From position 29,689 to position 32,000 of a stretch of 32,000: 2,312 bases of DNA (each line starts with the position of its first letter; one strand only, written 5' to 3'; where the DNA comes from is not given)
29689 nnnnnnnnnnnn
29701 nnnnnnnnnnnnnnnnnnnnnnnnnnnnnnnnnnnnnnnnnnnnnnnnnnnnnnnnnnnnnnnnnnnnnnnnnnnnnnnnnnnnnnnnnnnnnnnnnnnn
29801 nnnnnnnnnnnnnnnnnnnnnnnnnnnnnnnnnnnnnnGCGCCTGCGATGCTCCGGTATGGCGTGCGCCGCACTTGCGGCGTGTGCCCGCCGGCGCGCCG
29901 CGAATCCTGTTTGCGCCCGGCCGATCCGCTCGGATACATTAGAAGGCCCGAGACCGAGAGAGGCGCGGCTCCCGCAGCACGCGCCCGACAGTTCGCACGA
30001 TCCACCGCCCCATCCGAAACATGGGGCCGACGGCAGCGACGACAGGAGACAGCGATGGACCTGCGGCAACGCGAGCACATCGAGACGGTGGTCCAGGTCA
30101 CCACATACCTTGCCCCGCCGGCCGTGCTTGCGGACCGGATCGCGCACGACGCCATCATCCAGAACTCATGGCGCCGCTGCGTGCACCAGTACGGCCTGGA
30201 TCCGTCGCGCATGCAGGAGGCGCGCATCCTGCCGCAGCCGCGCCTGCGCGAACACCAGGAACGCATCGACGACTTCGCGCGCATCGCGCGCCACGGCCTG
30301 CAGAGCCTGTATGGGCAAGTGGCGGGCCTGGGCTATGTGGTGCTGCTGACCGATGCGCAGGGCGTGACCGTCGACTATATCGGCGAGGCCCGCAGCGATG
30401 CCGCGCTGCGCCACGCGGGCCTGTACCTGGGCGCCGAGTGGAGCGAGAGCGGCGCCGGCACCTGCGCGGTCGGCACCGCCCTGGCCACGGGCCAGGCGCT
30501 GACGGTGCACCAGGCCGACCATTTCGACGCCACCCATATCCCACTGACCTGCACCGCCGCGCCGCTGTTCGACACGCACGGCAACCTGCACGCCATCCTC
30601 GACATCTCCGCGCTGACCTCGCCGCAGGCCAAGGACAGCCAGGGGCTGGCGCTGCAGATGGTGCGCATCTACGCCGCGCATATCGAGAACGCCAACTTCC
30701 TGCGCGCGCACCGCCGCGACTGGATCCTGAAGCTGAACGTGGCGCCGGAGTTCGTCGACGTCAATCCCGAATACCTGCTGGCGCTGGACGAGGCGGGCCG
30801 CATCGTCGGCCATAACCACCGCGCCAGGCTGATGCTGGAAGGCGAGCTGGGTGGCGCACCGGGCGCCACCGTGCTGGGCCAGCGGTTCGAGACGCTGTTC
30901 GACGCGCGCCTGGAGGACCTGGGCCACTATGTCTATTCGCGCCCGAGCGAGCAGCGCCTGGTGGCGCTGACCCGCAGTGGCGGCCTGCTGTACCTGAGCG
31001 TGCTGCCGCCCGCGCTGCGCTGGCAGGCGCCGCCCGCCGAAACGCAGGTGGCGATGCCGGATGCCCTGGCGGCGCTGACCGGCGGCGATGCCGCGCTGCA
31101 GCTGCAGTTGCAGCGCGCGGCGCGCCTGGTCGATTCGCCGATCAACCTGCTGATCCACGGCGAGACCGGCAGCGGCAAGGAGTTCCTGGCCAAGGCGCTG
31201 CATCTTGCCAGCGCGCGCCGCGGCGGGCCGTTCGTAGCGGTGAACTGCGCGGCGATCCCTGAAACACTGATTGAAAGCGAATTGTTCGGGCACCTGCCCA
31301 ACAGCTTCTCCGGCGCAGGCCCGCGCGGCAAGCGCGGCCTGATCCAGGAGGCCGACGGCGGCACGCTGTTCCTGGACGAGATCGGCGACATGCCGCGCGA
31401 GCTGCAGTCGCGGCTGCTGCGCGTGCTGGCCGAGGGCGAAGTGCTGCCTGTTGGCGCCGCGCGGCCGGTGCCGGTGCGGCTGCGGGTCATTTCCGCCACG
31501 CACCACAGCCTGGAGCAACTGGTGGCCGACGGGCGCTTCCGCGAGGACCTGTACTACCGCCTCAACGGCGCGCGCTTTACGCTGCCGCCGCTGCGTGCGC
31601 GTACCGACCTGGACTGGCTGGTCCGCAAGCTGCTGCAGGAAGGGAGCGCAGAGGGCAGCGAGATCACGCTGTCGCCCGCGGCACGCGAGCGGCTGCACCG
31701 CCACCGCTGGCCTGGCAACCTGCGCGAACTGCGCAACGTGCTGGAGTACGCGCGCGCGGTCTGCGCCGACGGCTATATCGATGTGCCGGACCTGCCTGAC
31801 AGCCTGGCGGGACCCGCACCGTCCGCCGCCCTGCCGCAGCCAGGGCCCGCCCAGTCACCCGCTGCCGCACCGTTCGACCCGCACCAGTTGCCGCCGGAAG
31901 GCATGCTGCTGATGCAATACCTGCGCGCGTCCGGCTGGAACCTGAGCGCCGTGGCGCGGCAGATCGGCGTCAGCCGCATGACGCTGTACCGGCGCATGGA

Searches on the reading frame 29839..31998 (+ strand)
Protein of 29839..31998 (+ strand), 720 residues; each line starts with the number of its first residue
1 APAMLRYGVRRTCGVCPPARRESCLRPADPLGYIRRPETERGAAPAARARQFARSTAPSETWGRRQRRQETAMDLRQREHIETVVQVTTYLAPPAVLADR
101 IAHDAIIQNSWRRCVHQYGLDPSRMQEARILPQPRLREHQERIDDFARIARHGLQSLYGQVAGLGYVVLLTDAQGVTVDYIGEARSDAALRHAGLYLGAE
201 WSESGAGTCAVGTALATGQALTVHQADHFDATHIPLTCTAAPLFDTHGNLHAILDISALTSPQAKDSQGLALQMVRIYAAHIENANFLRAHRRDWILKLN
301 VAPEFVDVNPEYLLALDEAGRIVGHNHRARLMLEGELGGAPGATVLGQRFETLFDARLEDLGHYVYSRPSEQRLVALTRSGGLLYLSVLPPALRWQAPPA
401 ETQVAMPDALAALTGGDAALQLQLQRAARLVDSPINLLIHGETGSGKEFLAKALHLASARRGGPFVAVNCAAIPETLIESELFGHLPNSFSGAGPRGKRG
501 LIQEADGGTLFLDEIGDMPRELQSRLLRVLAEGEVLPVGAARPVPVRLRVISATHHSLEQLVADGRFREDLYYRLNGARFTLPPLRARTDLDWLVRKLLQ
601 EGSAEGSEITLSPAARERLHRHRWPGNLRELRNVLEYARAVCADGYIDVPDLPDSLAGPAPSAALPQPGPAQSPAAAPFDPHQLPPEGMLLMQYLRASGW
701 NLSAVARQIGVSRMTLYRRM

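Call 7: search_protein_families(library=pfam, proteins=[window:29839-31998:+], max_evalue=0.001)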
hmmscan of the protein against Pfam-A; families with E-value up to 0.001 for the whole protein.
window:29839-31998:+ (720 aa): 10 families
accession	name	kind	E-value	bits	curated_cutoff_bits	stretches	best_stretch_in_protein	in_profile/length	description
PF00158.32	Sigma54_activat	-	6.9e-61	205.2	20.2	1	415-578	3-165/168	Sigma-54 interaction domain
PF14532.12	Sigma54_activ_2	-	2e-20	73.9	25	1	426-585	13-138/138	Sigma-54 interaction domain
PF25601.1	AAA_lid_14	-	2.4e-16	59.7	27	1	588-663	4-81/87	AAA+ ATPase lid domain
PF02954.25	HTH_8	-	1.3e-10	41.3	22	1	687-720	6-39/42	Bacterial regulatory protein, Fis family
PF01590.32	GAF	-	1.4e-10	42.3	22.4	1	148-285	4-132/133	GAF domain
PF08448.16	PAS_4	-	8.7e-05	23.2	23.1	0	168-254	8-99/110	PAS fold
PF07728.20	AAA_5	-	0.00013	22.4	22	1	436-547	1-107/139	AAA domain (dynein-related subfamily)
PF02796.21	HTH_7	-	0.00023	21.6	23.8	1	686-718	8-40/45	Helix-turn-helix domain of resolvase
PF13191.12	AAA_16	-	0.00041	21.3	32.6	0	433-530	23-120/167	AAA ATPase domain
PF01078.27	Mg_chelatase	-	0.00042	20.2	20.3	0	490-535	90-135/207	Magnesium chelatase, subunit ChlI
